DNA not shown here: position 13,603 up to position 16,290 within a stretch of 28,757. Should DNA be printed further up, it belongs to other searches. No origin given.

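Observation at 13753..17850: Three-gene module: Mre11-like phosphoesterase homolog with lost metal ligands and a huge coiled-coil insertion, a coiled-coil AAA+ ATPase, and an 81-aa protein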

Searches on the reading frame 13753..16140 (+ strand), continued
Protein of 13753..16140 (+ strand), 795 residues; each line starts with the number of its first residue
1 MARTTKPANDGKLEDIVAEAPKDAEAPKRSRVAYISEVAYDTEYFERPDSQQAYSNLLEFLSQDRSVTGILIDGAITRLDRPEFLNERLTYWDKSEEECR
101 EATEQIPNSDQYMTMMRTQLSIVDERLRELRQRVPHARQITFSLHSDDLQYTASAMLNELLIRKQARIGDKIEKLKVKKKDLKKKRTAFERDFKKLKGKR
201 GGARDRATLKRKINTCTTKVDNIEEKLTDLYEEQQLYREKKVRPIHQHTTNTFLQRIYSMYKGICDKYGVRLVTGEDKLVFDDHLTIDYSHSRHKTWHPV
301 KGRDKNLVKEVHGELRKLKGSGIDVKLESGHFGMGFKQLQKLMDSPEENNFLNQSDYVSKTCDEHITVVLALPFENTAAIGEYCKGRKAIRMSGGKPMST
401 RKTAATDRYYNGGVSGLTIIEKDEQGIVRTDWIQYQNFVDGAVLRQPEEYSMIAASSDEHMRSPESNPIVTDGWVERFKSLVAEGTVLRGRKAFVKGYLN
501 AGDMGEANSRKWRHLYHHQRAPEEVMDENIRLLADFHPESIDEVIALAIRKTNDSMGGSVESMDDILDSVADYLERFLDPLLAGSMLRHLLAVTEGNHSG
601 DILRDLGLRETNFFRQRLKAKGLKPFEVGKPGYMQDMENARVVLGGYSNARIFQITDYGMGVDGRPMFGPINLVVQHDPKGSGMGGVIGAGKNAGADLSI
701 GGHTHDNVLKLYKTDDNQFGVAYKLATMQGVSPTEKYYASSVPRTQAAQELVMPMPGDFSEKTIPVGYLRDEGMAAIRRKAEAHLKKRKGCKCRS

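Call 25: search_protein_families(library=pfam, proteins=[L020:8473-9783:+, L015:6016-7341:+, L019:15115-16194:+], max_evalue=0.01)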
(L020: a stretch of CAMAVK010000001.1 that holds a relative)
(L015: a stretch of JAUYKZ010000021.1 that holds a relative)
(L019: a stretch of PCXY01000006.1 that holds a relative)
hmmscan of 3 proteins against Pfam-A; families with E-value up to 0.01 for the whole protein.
L020:8473-9783:+ (436 aa): 17 families
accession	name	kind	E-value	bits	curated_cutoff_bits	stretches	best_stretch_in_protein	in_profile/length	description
PF00004.35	AAA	-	2e-33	116.1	21.2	1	199-332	1-131/131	ATPase family associated with various cellular activities (AAA)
PF13401.12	AAA_22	-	1e-05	26.3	27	1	197-285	6-101/130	AAA domain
PF13238.12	AAA_18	-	0.00066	20.6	29.4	1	202-276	4-69/128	AAA domain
PF01078.27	Mg_chelatase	-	0.00068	19.5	20.3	1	187-218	13-44/207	Magnesium chelatase, subunit ChlI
PF05496.18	RuvB_N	-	0.0012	19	27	1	198-232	35-69/159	Holliday junction DNA helicase RuvB P-loop domain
PF13521.12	AAA_28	-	0.0015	19.2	27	0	201-257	4-62/164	AAA domain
PF07728.20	AAA_5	-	0.0015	19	22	1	199-324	2-139/139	AAA domain (dynein-related subfamily)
PF02183.23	HALZ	-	0.0018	18.8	28.1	1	63-98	3-38/43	Homeobox associated leucine zipper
PF13189.12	Cytidylate_kin2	-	0.0019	18.8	28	1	205-247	8-50/176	Cytidylate kinase-like family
PF13671.12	AAA_33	-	0.0022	18.8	27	1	199-312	2-80/143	AAA domain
PF13173.12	AAA_14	-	0.0048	17.4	27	0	199-272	5-74/129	AAA domain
PF06068.19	TIP49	-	0.0049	16.5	23.8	1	198-246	52-102/347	TIP49 P-loop domain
PF20720.3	nSTAND3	-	0.006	16.7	27.2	0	196-238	17-62/155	Novel STAND NTPase 3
PF01443.25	Viral_helicase1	-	0.0062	16.8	21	0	200-269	2-68/228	Viral superfamily 1 RNA helicase core domain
PF03215.21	Rad17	-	0.0063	16.9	23.8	0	193-226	42-75/186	Rad17 P-loop domain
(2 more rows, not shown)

L015:6016-7341:+ (441 aa): 25 families
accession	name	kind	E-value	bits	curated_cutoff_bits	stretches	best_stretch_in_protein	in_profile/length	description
PF00004.35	AAA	-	4.1e-34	118.3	21.2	1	178-313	1-130/131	ATPase family associated with various cellular activities (AAA)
PF05496.18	RuvB_N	-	5.3e-06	26.7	27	1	177-214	35-71/159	Holliday junction DNA helicase RuvB P-loop domain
PF13207.12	AAA_17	-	1.8e-05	25.5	27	1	181-236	1-52/136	AAA domain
PF13191.12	AAA_16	-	2.1e-05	25.5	32.6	1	166-227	15-82/167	AAA ATPase domain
PF13671.12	AAA_33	-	3.5e-05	24.6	27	1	178-230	2-52/143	AAA domain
PF06068.19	TIP49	-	4.4e-05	23.3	23.8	1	176-214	51-91/347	TIP49 P-loop domain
PF13401.12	AAA_22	-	5.1e-05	24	27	1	175-251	5-96/130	AAA domain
PF20720.3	nSTAND3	-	6.2e-05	23.2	27.2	1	177-231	19-76/155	Novel STAND NTPase 3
PF13173.12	AAA_14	-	6.7e-05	23.3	27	1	178-250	5-73/129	AAA domain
PF01637.24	ATPase_2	-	7.3e-05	23.1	33.2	0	216-287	87-151/225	ATPase domain predominantly from Archaea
PF13479.12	AAA_24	-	0.00036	20.9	27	1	177-252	4-77/195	AAA domain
PF13521.12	AAA_28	-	0.00037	21.2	27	1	179-232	3-58/164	AAA domain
PF00910.28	RNA_helicase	-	0.00064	20.6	21.5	1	179-211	2-34/105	RNA helicase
PF01078.27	Mg_chelatase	-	0.001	18.9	20.3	1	177-197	24-44/207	Magnesium chelatase, subunit ChlI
PF13238.12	AAA_18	-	0.0012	19.8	29.4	1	182-214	5-34/128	AAA domain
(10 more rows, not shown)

L019:15115-16194:+ (359 aa): 22 families
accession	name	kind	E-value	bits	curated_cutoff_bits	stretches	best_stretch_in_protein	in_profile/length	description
PF00004.35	AAA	-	3.9e-32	111.9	21.2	1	105-239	2-130/131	ATPase family associated with various cellular activities (AAA)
PF13401.12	AAA_22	-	1.4e-06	29.1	27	1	103-216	7-124/130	AAA domain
PF01637.24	ATPase_2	-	7.4e-05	23.1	33.2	0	141-218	86-157/225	ATPase domain predominantly from Archaea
PF01078.27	Mg_chelatase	-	0.00024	21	20.3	1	103-125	24-46/207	Magnesium chelatase, subunit ChlI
PF13173.12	AAA_14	-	0.00036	21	27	1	104-177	5-74/129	AAA domain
PF13191.12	AAA_16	-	0.00044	21.2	32.6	1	101-127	24-50/167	AAA ATPase domain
PF13521.12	AAA_28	-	0.00051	20.7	27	1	106-152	4-50/164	AAA domain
PF07728.20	AAA_5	-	0.00076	19.9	22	1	104-130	2-31/139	AAA domain (dynein-related subfamily)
PF13671.12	AAA_33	-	0.00078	20.2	27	1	105-161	3-57/143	AAA domain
PF09848.15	SLFN-g3_helicase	-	0.0012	18.7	24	1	104-183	4-97/354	Schlafen group 3, DNA/RNA helicase domain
PF00910.28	RNA_helicase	-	0.0016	19.3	21.5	1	105-129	2-26/105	RNA helicase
PF05496.18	RuvB_N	-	0.0026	17.9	27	1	103-127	35-59/159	Holliday junction DNA helicase RuvB P-loop domain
PF00308.24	Bac_DnaA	-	0.0028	18.3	23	1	103-181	36-113/162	Bacterial DnaA ATPAse domain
PF01057.23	Parvo_NS1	-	0.0033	16.9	20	1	103-128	115-140/271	Parvovirus non-structural protein NS1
PF06068.19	TIP49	-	0.0037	16.9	23.8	0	104-148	53-99/347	TIP49 P-loop domain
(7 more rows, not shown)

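Call 33: search_solved_structures(query=A1, max_evalue=10, show_alignments=3)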
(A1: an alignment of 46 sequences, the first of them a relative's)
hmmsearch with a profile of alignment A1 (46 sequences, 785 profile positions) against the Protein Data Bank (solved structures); distinct sequences matched with E-value up to 10: 30.
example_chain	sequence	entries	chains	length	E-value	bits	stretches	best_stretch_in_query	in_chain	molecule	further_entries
7on8_A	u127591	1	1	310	1.5e-07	33.1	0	697-722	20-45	SAKe6AR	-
7ui8_A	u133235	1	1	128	0.041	15.2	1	397-465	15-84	Split ester bond-containing adhesin repeat domain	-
5d3a_A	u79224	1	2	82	0.25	12.6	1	153-218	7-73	Kinesin-like protein KIF21A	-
9y6s_6v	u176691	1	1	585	0.29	12.3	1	112-212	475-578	DLP4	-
6fia_A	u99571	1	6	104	0.33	12.2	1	146-235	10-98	LINE-1 retrotransposable element ORF1 protein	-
5nfd_A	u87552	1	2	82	0.35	12.1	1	153-218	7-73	Kinesin-like protein KIF21A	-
9e5c_6p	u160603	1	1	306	0.38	12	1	115-206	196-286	Dynein arm light chain, axonemal, putative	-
5d22_A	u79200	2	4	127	0.42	11.8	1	511-579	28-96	Granulocyte-macrophage colony-stimulating factor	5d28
4zry_B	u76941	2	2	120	0.44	11.8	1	152-217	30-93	Keratin, type II cytoskeletal 1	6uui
9rgw_A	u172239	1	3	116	0.52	11.5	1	158-218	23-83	sc-apCC3-CW2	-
1lrz_A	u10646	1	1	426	0.55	11.4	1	153-216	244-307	factor essential for expression of methicillin resistance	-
9q8b_A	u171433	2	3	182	0.55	11.4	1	100-213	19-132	Methyl-accepting chemotaxis protein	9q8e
6pfp_A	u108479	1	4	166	0.75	11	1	147-223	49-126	Myosin-7 fused to GP7 and EB1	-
9rgx_A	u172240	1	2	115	1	10.5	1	158-221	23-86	sc-apCC3-ACW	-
8pjs_A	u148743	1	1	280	1.2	10.4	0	697-715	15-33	SAKeCEref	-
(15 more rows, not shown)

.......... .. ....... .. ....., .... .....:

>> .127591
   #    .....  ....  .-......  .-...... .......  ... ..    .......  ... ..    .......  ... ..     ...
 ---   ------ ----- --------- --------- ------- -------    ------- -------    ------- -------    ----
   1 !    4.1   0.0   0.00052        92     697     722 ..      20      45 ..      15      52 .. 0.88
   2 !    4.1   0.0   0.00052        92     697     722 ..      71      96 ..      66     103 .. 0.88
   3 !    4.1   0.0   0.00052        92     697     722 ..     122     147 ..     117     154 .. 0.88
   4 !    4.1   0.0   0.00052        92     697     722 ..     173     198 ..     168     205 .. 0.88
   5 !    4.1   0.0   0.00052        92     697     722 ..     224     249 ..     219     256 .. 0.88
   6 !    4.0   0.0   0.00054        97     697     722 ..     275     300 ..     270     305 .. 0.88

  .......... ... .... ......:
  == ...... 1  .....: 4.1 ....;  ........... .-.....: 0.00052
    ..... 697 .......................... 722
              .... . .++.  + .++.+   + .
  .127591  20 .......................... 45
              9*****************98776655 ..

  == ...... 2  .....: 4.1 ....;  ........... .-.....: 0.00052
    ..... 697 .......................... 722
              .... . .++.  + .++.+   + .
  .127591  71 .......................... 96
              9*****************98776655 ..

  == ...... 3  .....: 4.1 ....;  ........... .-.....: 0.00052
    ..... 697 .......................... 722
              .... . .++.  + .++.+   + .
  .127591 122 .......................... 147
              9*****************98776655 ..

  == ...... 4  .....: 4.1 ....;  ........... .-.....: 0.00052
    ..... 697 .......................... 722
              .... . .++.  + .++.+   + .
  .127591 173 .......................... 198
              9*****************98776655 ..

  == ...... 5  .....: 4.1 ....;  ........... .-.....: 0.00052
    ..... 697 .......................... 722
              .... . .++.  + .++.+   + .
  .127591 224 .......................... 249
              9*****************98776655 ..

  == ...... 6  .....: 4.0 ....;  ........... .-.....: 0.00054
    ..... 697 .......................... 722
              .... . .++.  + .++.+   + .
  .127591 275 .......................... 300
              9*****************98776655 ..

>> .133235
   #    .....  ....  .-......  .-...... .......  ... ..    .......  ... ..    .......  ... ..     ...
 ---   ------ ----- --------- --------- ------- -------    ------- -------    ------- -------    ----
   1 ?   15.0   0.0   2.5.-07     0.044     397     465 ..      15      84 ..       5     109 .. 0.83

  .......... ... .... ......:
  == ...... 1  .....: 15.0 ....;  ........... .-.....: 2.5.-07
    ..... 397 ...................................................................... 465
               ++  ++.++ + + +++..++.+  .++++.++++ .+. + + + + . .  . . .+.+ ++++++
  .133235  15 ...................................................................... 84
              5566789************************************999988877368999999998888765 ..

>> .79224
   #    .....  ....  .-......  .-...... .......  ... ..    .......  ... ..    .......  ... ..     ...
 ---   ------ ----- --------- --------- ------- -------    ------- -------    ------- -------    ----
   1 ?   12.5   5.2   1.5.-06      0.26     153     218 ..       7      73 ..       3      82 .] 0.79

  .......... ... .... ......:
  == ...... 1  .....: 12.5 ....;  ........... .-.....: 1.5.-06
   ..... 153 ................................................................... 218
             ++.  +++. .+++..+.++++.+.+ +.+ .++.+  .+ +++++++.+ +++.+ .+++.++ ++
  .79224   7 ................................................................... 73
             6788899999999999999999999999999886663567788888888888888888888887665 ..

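Call 45: search_protein_representatives(alignment_id=A1)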
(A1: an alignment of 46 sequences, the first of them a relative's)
Query: 46 sequences, 785 profile positions. Proteins with E-value up to 0.001 (for the whole library): 56; up to 1e-10: 50; up to 1e-30: 45. The best 56 are listed.
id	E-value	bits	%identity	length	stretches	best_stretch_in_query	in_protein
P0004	0.0e+00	1275.3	-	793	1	4-784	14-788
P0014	0.0e+00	1168.5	-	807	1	16-784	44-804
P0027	0.0e+00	1143.2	-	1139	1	4-784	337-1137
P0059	0.0e+00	1134.1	-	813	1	16-784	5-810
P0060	0.0e+00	1075.4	-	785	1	17-780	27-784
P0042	0.0e+00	1067.9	-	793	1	9-779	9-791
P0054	0.0e+00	1053.3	-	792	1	15-782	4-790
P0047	0.0e+00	1045.8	-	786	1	15-784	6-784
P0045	0.0e+00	1033.0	-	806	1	16-784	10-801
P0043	5.9e-298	1006.8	-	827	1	18-781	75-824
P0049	3.1e-293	991.2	-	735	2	202-784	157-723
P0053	4.9e-284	960.8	-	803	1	15-782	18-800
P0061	1.2e-272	923.2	-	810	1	17-784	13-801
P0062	3.3e-256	868.8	-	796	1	11-781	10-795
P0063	3.6e-249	845.5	-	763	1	19-784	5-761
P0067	3.7e-208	709.9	-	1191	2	166-784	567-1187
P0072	5.9e-145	500.8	-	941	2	188-785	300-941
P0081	1.0e-68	248.7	-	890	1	17-746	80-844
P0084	6.1e-64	232.9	-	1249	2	150-751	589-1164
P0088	4.7e-56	206.8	-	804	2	99-708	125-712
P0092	2.0e-31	125.4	-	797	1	22-725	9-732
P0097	1.1e-13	66.7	-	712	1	57-613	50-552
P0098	3.5e-10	55.1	-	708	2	91-461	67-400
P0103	8.2e-04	34.0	-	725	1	91-726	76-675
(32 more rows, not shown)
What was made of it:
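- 56 clusters among 1.84 billion representatives (call 45).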

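Call 47: search_protein_families(library=pfam, proteins=[P0092, P0097, P0098, P0103, P0088, P0084, P0081, P0027, P0067, P0072], max_evalue=0.01)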
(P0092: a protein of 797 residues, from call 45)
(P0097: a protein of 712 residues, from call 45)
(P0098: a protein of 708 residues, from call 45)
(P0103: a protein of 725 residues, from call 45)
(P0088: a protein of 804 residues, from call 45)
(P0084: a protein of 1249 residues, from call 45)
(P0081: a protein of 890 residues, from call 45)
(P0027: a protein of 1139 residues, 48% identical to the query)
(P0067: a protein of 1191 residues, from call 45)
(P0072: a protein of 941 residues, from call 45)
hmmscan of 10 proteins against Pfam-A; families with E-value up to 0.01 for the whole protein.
P0092 (797 aa): 0 families

P0097 (712 aa): 0 families

P0098 (708 aa): 0 families

P0103 (725 aa): 0 families

P0088 (804 aa): 0 families

P0084 (1249 aa): 1 family
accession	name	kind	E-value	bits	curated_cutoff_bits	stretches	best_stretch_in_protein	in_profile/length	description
PF05266.19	DUF724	-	0.0069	16.7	38.4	0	512-620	83-183/188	Protein of unknown function (DUF724)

P0081 (890 aa): 0 families

P0027 (1139 aa): 1 family
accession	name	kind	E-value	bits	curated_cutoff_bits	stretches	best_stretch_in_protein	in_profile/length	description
PF03938.19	OmpH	-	0.00028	21.5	32.4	1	509-611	23-118/141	Outer membrane protein (OmpH-like)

P0067 (1191 aa): 1 family
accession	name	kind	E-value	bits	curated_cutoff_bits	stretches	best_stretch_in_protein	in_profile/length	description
PF00149.33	Metallophos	-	0.00032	21.6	21.5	1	957-1100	48-190/191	Calcineurin-like phosphoesterase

P0072 (941 aa): 0 families
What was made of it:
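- On Calcineurin-like metallophosphoesterase superfamily (C-terminal domain): One member, P0067, scores 21.6 against the 21.5-bit cut-off (call 47).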

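Call 54: fold_search(model_id=the predicted structure, library=pdb)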
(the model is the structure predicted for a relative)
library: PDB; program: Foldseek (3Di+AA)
matches with E <= 10: 555; with E <= 0.001: 0
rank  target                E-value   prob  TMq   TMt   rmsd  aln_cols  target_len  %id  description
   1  6r1j_J                2.3e-02  0.99  0.11  0.32  19.7       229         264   11  Structure of the soluble AhlC triple head mutant of the tripartite alpha-pore forming toxin, AHL, from Aeromonas hydro (released 2019-07-10)
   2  7ov8_A                2.3e-02  0.75  0.18  0.39   8.6       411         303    8  Crystal structure of pig purple acid phosphatase in complex with 4-(2-hydroxyethyl)-1-piperazineethanesulfonic acid (H (released 2022-03-23)
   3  5uq6                  2.9e-02  0.85  0.19  0.42   7.7       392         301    8  PIG PURPLE ACID PHOSPHATASE COMPLEXED WITH PHOSPHATE IN TWO COORDINATION MODES ALONG WITH A BRIDGING HYDROXIDE ION (released 2017-05-24)
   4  1war                  3.0e-02  0.80  0.18  0.39   7.3       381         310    9  Recombinant Human Purple Acid Phosphatase expressed in Pichia Pastoris (released 2005-07-06)
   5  1ute_A                3.7e-02  0.75  0.19  0.42   8.1       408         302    8  PIG PURPLE ACID PHOSPHATASE COMPLEXED WITH PHOSPHATE (released 1999-10-01)
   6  4yke_B                4.6e-02  0.57  0.17  0.30  12.8       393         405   13  Crystal structure of eukaryotic Mre11 catalytic domain from Chaetomium thermophilum (released 2015-06-03)
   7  7ov2_A                5.2e-02  0.47  0.17  0.36   9.3       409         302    6  Crystal structure of pig purple acid phosphatase in complex with L-glutamine, (poly)ethylene glycol fragments and glyc (released 2022-01-12)
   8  4fbq_A                6.1e-02  0.47  0.15  0.26  15.4       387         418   12  Crystal structure of a covalently fused Nbs1-Mre11 complex with two manganese ions per active site (released 2012-06-20)
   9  3tho_B                6.4e-02  0.82  0.18  0.35   8.9       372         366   10  Crystal structure of Mre11:Rad50 in its ATP/ADP bound state (released 2011-10-12)
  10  1qhw_A                6.4e-02  0.57  0.17  0.37   7.6       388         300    8  PURPLE ACID PHOSPHATASE FROM RAT BONE (released 1999-09-15)
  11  6h2e_P                6.8e-02  0.97  0.11  0.31  20.3       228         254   11  Structure of the soluble AhlC of the tripartite alpha-pore forming toxin, AHL, from Aeromonas hydrophila. (released 2019-07-10)
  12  6tny_B                7.5e-02  0.38  0.17  0.30  18.4       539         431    9  Processive human polymerase delta holoenzyme (released 2019-12-18)
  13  1qfc                  8.9e-02  0.51  0.18  0.40   8.6       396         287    9  STRUCTURE OF RAT PURPLE ACID PHOSPHATASE (released 2000-04-10)
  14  6r1j_D                9.4e-02  0.95  0.10  0.31  20.3       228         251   11  Structure of the soluble AhlC triple head mutant of the tripartite alpha-pore forming toxin, AHL, from Aeromonas hydro (released 2019-07-10)
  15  3e0j_C                9.4e-02  0.57  0.17  0.31  14.4       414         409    9  X-ray structure of the complex of regulatory subunits of human DNA polymerase delta (released 2008-12-16)
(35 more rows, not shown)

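Call 56: find_encoding_contigs(protein=P0044, flank=8000, max_places=1)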
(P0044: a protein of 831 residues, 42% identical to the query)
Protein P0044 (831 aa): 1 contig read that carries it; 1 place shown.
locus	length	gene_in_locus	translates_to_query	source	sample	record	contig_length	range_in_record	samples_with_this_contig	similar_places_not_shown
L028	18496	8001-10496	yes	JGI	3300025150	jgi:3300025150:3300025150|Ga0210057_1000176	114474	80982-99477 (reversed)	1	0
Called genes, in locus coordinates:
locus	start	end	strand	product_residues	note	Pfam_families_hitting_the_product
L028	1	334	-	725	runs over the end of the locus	PF00932:LTD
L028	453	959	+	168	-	-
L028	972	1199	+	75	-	-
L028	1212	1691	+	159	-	-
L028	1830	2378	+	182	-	-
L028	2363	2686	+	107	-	-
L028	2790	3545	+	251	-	PF14528:LAGLIDADG_3, PF00961:LAGLIDADG_1 (faint)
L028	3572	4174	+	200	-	PF01725:Ham1p_like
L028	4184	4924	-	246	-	-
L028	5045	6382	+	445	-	PF12706:Lactamase_B_2 (weak), PF22505:RNase_J_b_CASP, PF07521:RMMBL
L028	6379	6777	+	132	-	-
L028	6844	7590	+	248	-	PF00705:PCNA_N, PF02747:PCNA_C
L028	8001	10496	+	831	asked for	-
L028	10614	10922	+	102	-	PF01022:HTH_5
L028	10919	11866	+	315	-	-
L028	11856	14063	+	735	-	PF00403:HMA, PF00122:E1-E2_ATPase, PF00702:Hydrolase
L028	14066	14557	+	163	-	PF24034:DUF7343 (weak)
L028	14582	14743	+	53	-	-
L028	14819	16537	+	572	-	PF00403:HMA, PF13386:DsbD_2, PF13473:Cupredoxin_1 (weak)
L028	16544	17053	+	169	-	-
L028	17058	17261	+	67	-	PF00403:HMA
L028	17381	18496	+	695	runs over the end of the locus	PF00122:E1-E2_ATPase, PF08282:Hydrolase_3 (faint), PF00702:Hydrolase, PF12710:HAD (weak)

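Call 57: find_encoding_contigs(protein=P0035, flank=8000, max_places=1)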
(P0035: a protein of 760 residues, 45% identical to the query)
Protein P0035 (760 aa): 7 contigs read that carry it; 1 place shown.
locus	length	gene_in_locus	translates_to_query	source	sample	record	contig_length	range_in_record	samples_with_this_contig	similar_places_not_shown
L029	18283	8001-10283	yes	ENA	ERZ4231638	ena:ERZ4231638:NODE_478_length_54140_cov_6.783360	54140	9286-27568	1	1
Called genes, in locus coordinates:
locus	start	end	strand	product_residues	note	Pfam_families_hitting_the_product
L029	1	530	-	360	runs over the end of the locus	PF01063:Aminotran_4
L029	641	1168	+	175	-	PF01864:CarS-like, PF01148:CTP_transf_1 (weak)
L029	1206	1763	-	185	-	PF01066:CDP-OH_P_transf (weak)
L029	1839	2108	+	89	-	PF01866:Diphthamide_syn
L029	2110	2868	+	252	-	PF01866:Diphthamide_syn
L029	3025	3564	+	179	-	-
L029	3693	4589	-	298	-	PF04014:MazE_antitoxin (weak)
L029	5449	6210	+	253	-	PF13365:Trypsin_2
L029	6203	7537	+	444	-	PF13401:AAA_22 (faint), PF05496:RuvB_N (weak), PF06068:TIP49 (faint), PF12775:AAA_7 (weak), PF00004:AAA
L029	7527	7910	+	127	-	-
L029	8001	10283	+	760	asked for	-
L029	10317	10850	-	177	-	-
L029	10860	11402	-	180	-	-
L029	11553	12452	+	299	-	PF01207:Dus, PF01180:DHO_dh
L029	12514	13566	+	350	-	PF01546:Peptidase_M20, PF07687:M20_dimer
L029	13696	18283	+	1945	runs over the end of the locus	PF00082:Peptidase_S8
